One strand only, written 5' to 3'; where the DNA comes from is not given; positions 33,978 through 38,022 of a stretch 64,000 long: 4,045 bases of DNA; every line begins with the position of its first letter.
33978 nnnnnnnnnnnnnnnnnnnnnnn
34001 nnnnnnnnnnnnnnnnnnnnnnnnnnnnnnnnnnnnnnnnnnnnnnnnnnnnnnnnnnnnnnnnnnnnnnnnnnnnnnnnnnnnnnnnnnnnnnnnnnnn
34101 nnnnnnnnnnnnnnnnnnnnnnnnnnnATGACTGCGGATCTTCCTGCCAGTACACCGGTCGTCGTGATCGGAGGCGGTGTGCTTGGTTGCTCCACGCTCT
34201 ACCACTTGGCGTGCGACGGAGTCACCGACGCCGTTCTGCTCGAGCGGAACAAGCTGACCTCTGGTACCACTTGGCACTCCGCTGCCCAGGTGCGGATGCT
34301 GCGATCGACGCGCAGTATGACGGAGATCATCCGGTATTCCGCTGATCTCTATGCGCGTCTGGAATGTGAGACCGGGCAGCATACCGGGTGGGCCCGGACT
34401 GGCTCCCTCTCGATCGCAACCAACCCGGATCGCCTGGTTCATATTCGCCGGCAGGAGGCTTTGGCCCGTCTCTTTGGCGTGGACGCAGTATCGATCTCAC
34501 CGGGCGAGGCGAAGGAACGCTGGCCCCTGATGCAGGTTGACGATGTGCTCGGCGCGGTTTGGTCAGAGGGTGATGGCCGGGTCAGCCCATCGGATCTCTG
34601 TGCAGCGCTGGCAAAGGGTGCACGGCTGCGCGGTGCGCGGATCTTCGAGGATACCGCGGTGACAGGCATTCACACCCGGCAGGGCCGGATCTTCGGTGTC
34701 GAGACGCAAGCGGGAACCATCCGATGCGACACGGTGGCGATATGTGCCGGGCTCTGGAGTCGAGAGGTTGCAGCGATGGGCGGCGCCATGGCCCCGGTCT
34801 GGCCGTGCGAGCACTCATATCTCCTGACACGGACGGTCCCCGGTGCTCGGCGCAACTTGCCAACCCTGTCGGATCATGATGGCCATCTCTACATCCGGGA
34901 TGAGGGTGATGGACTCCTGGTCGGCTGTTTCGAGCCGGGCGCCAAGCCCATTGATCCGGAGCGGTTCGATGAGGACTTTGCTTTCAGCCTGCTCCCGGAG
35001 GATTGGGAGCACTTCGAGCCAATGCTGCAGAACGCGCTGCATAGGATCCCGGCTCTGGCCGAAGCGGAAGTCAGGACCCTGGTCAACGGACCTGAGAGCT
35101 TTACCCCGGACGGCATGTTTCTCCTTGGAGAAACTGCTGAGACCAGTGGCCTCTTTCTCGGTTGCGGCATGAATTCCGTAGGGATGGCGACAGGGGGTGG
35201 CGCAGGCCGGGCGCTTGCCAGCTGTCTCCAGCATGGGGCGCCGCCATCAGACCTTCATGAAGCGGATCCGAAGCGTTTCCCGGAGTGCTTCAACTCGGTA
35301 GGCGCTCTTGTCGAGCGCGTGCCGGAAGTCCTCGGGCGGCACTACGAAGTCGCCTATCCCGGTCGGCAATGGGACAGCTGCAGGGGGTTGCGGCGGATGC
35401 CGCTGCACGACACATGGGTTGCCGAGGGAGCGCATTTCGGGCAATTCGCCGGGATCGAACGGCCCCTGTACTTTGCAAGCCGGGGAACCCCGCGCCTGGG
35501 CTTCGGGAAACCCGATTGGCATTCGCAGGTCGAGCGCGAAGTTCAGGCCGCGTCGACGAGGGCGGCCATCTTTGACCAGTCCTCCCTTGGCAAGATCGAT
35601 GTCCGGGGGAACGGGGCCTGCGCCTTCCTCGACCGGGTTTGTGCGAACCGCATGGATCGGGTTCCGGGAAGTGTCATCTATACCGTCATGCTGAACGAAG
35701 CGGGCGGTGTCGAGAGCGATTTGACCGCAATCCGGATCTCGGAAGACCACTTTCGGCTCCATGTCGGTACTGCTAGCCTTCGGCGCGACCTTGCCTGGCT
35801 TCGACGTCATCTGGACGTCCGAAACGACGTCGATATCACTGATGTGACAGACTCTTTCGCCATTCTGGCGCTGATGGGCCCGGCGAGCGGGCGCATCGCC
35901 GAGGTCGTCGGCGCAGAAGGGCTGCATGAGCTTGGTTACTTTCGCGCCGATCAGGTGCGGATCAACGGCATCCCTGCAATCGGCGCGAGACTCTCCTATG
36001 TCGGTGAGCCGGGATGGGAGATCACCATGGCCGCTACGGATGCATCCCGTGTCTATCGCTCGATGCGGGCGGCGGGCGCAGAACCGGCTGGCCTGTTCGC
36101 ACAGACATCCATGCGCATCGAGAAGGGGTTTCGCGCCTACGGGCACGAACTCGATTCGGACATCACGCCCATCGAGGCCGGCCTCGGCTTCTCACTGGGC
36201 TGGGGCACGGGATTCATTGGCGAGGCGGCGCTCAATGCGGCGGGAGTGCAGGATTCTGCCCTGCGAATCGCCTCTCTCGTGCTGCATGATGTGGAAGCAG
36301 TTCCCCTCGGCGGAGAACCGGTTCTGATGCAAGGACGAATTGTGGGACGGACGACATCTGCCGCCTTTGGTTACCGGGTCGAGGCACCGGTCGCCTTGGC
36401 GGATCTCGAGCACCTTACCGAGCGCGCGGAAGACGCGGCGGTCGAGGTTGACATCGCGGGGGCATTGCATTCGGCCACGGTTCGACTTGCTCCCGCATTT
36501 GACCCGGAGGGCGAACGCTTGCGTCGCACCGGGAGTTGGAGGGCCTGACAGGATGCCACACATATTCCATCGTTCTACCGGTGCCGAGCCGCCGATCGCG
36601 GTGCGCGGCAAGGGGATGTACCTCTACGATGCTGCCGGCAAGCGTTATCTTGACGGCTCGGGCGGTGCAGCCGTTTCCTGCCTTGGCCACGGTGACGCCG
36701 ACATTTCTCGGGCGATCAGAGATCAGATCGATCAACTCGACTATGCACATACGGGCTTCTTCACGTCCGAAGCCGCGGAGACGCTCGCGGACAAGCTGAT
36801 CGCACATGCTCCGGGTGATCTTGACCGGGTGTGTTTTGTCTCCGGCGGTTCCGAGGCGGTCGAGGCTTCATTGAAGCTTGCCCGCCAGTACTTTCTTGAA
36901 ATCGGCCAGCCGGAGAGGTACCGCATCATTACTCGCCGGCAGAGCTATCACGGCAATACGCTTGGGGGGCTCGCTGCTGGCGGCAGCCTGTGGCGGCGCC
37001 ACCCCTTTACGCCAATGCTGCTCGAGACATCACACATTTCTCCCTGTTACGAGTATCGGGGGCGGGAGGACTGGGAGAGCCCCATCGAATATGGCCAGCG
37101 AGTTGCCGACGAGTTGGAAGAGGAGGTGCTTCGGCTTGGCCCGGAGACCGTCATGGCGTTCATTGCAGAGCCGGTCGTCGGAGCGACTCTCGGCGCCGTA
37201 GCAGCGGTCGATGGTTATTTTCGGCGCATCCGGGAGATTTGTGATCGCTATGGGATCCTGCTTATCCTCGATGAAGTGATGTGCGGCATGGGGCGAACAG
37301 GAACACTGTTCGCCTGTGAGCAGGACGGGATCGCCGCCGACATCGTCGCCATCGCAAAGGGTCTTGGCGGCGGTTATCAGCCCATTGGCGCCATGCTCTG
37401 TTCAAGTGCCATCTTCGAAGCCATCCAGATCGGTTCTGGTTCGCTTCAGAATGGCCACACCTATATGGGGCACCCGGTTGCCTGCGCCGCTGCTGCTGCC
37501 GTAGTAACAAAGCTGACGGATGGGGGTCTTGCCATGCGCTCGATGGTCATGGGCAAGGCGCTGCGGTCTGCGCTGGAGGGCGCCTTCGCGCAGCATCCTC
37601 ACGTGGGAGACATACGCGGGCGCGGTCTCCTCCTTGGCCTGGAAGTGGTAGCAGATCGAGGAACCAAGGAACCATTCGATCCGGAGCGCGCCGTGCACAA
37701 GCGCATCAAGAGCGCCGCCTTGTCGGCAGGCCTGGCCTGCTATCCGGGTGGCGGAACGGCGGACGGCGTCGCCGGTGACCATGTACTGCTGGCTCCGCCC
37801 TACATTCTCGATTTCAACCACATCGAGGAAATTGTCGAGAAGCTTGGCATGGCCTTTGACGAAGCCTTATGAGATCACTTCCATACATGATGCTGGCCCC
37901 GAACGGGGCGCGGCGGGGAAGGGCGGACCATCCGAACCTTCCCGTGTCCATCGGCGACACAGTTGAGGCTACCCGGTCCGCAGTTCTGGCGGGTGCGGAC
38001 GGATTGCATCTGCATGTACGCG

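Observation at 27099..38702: RpiR-controlled module: two DMGDH-like enzymes + amino-acid ABC importer + omega-aminotransferase + BKACE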

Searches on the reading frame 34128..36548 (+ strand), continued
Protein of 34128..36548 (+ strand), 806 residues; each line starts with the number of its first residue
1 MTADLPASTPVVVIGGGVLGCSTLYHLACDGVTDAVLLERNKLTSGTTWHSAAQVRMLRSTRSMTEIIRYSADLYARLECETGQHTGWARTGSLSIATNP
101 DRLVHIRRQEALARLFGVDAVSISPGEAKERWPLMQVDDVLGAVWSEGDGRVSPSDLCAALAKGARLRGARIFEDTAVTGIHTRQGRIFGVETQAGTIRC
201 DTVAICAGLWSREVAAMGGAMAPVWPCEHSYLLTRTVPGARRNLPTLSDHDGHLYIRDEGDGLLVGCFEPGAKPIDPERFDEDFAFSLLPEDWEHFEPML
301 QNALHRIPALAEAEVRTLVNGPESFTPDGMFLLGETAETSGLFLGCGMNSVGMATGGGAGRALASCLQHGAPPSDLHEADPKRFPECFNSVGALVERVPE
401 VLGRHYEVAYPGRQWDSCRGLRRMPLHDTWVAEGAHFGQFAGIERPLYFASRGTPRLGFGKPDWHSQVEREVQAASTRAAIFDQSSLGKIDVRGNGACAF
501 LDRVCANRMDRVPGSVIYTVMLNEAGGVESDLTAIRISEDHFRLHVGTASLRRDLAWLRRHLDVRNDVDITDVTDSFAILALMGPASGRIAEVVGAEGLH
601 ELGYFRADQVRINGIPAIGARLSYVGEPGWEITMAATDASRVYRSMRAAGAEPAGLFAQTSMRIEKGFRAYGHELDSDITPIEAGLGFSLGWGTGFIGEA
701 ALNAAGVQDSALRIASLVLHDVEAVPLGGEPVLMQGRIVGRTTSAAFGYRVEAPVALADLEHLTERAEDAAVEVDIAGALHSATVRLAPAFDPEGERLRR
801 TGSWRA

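Call 66: search_protein_families(library=pfam, proteins=[L091:3156-4328:-, L091:2158-3117:+, L091:952-2040:+, L091:10454-11254:-, L091:11280-12236:-, L091:12233-13537:-, L098:7230-8156:-, L098:8216-9085:-, L098:10971-12188:-, L098:10153-10974:-])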
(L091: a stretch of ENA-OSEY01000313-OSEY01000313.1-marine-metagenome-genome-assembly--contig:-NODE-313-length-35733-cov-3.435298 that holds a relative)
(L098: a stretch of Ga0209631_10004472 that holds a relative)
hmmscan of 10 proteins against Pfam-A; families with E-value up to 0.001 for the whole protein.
L091:3156-4328:- (390 aa): 7 families
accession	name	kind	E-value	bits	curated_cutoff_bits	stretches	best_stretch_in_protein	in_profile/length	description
PF01266.30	DAO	-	2.4e-69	235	27.9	1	6-356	1-353/353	FAD dependent oxidoreductase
PF07992.20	Pyr_redox_2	-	1.8e-08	34.6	26.1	0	153-237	186-265/291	Pyridine nucleotide-disulphide oxidoreductase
PF00070.33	Pyr_redox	-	1.7e-06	28.9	22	0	120-188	12-80/82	Pyridine nucleotide-disulphide oxidoreductase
PF13738.12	Pyr_redox_3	-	4.2e-06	26.7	30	0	8-42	1-35/305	Pyridine nucleotide-disulphide oxidoreductase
PF13450.12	NAD_binding_8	-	1.1e-05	26.1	21.9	1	9-65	1-55/68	NAD(P)-binding Rossmann-like domain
PF00890.30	FAD_binding_2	-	3.3e-05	23.7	20.4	0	6-42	1-36/414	FAD binding domain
PF03486.20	HI0933_like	-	5.3e-05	23.2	50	0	155-211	114-173/244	HI0933-like protein Rossmann domain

L091:2158-3117:+ (319 aa): 2 families
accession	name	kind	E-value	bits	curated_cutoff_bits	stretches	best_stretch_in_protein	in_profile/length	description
PF00561.26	Abhydrolase_1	-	1.9e-10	41.3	25.8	1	60-297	1-242/245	alpha/beta hydrolase fold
PF12146.15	Hydrolase_4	-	2.9e-06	27.2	27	1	115-266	59-203/239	Serine aminopeptidase, S33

L091:952-2040:+ (362 aa): 3 families
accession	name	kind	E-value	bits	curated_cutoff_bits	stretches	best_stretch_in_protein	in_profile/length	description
PF02894.22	GFO_IDH_MocA_C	-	4.6e-29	102.2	22.9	1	138-361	3-218/218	Oxidoreductase family, C-terminal alpha/beta domain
PF01408.29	GFO_IDH_MocA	-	1.1e-22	81.4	24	1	4-123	1-119/120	Oxidoreductase family, NAD-binding Rossmann fold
PF22725.1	GFO_IDH_MocA_C3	-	7.9e-17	61.8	27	1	137-263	6-123/124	GFO/IDH/MocA C-terminal domain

L091:10454-11254:- (266 aa): 1 family
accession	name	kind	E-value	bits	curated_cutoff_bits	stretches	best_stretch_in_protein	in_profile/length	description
PF00459.30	Inositol_P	-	3.6e-52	178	27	1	8-264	2-266/271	Inositol monophosphatase family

L091:11280-12236:- (318 aa): 5 families
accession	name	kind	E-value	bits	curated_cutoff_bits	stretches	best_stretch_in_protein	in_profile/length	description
PF12146.15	Hydrolase_4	-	1.3e-15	57.8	27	1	73-279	5-224/239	Serine aminopeptidase, S33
PF00561.26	Abhydrolase_1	-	7.5e-12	45.9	25.8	1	74-180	2-103/245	alpha/beta hydrolase fold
PF12697.13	Abhydrolase_6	-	5.9e-08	34.1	26.3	1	75-198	1-113/217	Alpha/beta hydrolase family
PF07859.19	Abhydrolase_3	-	0.00039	20.7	25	1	141-181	70-114/210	alpha/beta hydrolase fold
PF00326.27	Peptidase_S9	-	0.00063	19.7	22.6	0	142-315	64-207/213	Prolyl oligopeptidase family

L091:12233-13537:- (434 aa): 1 family
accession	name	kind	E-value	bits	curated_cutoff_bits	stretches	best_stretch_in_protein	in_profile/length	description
PF01594.21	AI-2E_transport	-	3.7e-61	207.6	34.3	2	197-416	109-323/327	AI-2E family transporter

L098:7230-8156:- (308 aa): 0 families

L098:8216-9085:- (289 aa): 2 families
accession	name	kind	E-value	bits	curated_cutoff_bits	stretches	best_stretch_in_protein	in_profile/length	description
PF00892.27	EamA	-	4.2e-14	53.4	28.2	2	155-285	6-133/135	EamA-like transporter family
PF06800.18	Sugar_transport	-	0.00013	21.9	26.3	1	41-285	33-270/280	Sugar transport protein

L098:10971-12188:- (405 aa): 1 family
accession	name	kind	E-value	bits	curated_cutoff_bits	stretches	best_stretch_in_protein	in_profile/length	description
PF02515.22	CoA_transf_3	-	1.7e-113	379.9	23.3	1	13-382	1-366/366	CoA-transferase family III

L098:10153-10974:- (273 aa): 1 family
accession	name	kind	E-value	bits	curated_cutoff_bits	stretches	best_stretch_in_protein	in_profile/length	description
PF00285.26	Citrate_synt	-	8.8e-35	120.8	27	2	56-247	165-350/357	Citrate synthase, C-terminal domain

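Call 87: search_protein_families(library=ncbifam, proteins=[L091:3156-4328:-, L085:6871-7926:-], max_evalue=1e-10)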
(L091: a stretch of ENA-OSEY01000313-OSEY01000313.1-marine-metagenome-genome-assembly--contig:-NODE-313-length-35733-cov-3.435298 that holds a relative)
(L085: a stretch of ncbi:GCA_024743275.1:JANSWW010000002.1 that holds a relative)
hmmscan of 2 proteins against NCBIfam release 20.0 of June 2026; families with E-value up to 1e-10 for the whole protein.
L091:3156-4328:- (390 aa): 14 families
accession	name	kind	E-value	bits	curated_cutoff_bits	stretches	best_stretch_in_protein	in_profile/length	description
NF008425.0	PRK11259.1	equivalog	7.7e-48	163.3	257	1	2-375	2-376/377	N-methyl-L-tryptophan oxidase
TIGR01377.1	soxA_mon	subfamily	8.7e-45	153.1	479.65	1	6-376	2-377/381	amino oxidase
TIGR02352.1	thiamin_ThiO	equivalog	1.8e-33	116.1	250.8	1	8-359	2-349/351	glycine oxidase ThiO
TIGR01373.1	soxB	subfamily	1.5e-29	103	529.45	1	4-378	30-403/407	sarcosine oxidase subunit beta family protein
NF001933.0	PRK00711.1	subfamily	3e-22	79.2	383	1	69-377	117-419/429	D-amino acid dehydrogenase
NF002480.1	PRK01747.1-1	equivalog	2.8e-16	59.1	540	1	4-360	248-620/645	bifunctional tRNA (5-methylaminomethyl-2-thiouridine)(34)-methyltransferase MnmC2/FAD-dependent 5-carboxymethylaminomethyl-2-thiouridine(34)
TIGR03377.1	glycerol3P_GlpA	equivalog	4.1e-14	52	552.8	1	8-311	3-302/530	anaerobic glycerol-3-phosphate dehydrogenase subunit GlpA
TIGR03197.1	MnmC_Cterm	equivalog_domain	1e-13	51.2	174.2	1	8-327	3-317/400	FAD-dependent 5-carboxymethylaminomethyl-2-thiouridine(34) oxidoreductase MnmC1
NF050086.1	pipecolate_AmaA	exception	7.7e-13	47.9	600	0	3-206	24-238/425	L-pipecolate oxidase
TIGR03364.1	HpnW_proposed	hypoth_equivalog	9.1e-13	48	285.1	0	6-232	2-224/365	TIGR03364 family FAD-dependent oxidoreductase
NF033460.1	glycerol3P_ox_II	equivalog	1.2e-12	47.7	460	1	5-214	2-217/361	type 2 glycerol-3-phosphate oxidase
TIGR03329.1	Phn_aa_oxid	hypoth_equivalog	2.2e-11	43.2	632.8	0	147-360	180-394/460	putative aminophosphonate oxidoreductase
NF008726.1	PRK11728.1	equivalog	5.4e-11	41.9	299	1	6-216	2-213/389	L-2-hydroxyglutarate oxidase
NF008313.0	PRK11101.1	equivalog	5.4e-11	41.8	425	1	3-211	7-219/548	anaerobic glycerol-3-phosphate dehydrogenase subunit A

L085:6871-7926:- (351 aa): 8 families
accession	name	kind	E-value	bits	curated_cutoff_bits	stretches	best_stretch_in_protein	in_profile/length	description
NF052482.1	sulfolyase_CuyA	equivalog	1.1e-102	343.3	450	1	22-347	3-331/332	D-cysteate sulfo-lyase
NF003030.0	PRK03910.1-3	equivalog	1.5e-77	261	429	1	22-348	10-336/338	D-cysteine desulfhydrase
TIGR01275.1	ACC_deam_rel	subfamily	1.3e-71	241.5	289.4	1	30-346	3-320/321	pyridoxal phosphate-dependent enzymes, D-cysteine desulfhydrase family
NF003032.0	PRK03910.1-5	equivalog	1.5e-69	234.7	469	1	22-346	7-329/330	D-cysteine desulfhydrase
NF052537.1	CoM_syn_XcbE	exception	9.2e-68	228.8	450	1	23-342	4-322/322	coenzyme M biosynthesis enzyme XcbE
NF003029.0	PRK03910.1-1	equivalog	3.1e-67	227.3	610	1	22-345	6-326/328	D-cysteine desulfhydrase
TIGR01274.1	ACC_deam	equivalog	1.9e-64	217.9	392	1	23-345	3-332/337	1-aminocyclopropane-1-carboxylate deaminase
NF010646.0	PRK14045.1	equivalog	1.7e-55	188.6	550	1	22-349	9-327/329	1-aminocyclopropane-1-carboxylate deaminase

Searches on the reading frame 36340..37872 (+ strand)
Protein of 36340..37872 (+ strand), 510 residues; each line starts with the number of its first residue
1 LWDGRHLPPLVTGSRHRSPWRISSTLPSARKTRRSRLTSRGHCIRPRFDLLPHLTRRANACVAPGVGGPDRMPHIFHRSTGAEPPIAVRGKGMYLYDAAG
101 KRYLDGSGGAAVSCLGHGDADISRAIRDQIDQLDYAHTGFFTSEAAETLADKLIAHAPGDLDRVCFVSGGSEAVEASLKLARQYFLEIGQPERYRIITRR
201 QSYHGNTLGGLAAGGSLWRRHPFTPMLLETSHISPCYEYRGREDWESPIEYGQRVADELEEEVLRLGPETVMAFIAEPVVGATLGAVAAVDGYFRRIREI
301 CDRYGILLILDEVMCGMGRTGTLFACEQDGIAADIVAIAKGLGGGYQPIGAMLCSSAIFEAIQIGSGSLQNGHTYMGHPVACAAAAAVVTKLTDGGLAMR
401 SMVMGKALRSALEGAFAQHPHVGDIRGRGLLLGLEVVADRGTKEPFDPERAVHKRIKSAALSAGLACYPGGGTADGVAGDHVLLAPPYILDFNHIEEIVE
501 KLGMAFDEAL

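Call 3: search_protein_families(library=pfam, proteins=[window:36340-37872:+])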
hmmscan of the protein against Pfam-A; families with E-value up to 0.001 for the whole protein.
window:36340-37872:+ (510 aa): 1 family
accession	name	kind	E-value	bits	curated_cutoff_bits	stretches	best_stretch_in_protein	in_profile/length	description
PF00202.27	Aminotran_3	-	6.1e-90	302.2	30.5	1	86-503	12-400/403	Aminotransferase class-III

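Call 5: search_protein_families(library=ncbifam, proteins=[window:36553-37872:+], max_evalue=0.00001)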
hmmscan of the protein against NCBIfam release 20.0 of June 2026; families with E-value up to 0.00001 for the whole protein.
window:36553-37872:+ (439 aa): 69 families (the best 25 are shown)
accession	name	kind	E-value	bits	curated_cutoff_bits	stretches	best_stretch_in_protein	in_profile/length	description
NF005685.0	PRK07483.1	equivalog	1.4e-217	722.8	485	1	1-439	1-439/444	aspartate aminotransferase family protein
NF005375.0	PRK06917.1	equivalog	9e-123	410.3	535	1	10-435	12-436/448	aspartate aminotransferase family protein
NF005102.0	PRK06541.1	equivalog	3.5e-112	375.3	574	1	8-437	28-455/460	aspartate aminotransferase family protein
NF005683.0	PRK07481.1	subfamily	3.4e-106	355.9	575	1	11-437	27-449/453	hypothetical protein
NF005682.0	PRK07480.1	subfamily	1.7e-101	340.2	510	1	15-438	38-452/459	aminotransferase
NF005447.0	PRK07036.1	equivalog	1.7e-96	323.7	618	1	11-436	34-453/468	aminotransferase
NF004767.0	PRK06105.1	subfamily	4.2e-95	319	517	1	12-437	30-449/460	aminotransferase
TIGR00508.1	bioA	equivalog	5.3e-90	302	405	1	11-431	11-414/419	adenosylmethionine--8-amino-7-oxononanoate transaminase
NF005684.0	PRK07482.1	subfamily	1.6e-88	297.3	687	1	9-437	28-454/464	hypothetical protein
NF052567.1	OmAmTferAptACaul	equivalog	6.5e-87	292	500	1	1-435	7-428/431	omega-aminotransferase AptA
NF005812.0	PRK07678.1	subfamily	3.1e-86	289.8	488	1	14-436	31-448/451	aminotransferase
NF004625.0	PRK05965.1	subfamily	1.9e-84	284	729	1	16-439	32-449/460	hypothetical protein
NF004718.0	PRK06062.1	subfamily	4e-82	276.1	472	1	11-436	37-447/454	hypothetical protein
NF009068.0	PRK12403.1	equivalog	3.4e-79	266.8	817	1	13-437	37-452/460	aspartate aminotransferase family protein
NF004624.0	PRK05964.1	equivalog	2.3e-78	263.7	494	1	11-435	25-422/427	adenosylmethionine--8-amino-7-oxononanoate transaminase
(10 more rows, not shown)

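Call 17: search_solved_structures(query=window:36553-37872:+, max_evalue=1e-40)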
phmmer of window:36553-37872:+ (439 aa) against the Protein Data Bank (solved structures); distinct sequences matched with E-value up to 1e-40: 101 (the best 60 are shown).
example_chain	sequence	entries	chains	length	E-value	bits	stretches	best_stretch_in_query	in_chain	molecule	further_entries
3i4j_A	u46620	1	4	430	3e-90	306.5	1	1-437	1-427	Aminotransferase, class III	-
9qgh_A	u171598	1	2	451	1.2e-83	284.7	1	10-430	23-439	Aspartate aminotransferase family protein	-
9qc2_A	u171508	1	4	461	1.4e-83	284.5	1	10-430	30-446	Aspartate aminotransferase family protein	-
9gh9_A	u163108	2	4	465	2.6e-83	283.6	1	10-430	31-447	Aspartate aminotransferase family protein | Streptomyces aminotransferase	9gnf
6io1_A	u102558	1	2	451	3.5e-81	276.6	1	13-429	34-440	Aminotransferase, class III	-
5lh9_A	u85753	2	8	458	3.1e-75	257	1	15-420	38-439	OMEGA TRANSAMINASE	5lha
6s54_A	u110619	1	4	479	9.7e-73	248.8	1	12-435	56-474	Aspartate aminotransferase family protein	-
6gwi_A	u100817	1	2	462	1.7e-72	248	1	14-438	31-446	Putrescine aminotransferase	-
6g4b_A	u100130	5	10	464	6.7e-69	236.1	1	13-437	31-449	Aspartate aminotransferase family protein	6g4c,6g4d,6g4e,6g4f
5kr6_A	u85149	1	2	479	7.4e-69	236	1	5-436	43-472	4-aminobutyrate transaminase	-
6tb0_A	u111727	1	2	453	8.1e-69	235.8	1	13-437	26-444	Aspartate aminotransferase family protein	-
6snu_A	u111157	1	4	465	1.5e-68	235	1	14-428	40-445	Aspartate aminotransferase family protein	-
7b4i_AAA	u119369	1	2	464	1.7e-68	234.8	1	13-437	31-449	Aspartate aminotransferase family protein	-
6tb1_A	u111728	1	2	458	2.9e-68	234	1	13-437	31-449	Aspartate aminotransferase family protein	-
4a6r_A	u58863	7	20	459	3.2e-68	233.9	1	14-428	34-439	OMEGA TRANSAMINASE | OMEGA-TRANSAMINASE | AMINOTRANSFERASE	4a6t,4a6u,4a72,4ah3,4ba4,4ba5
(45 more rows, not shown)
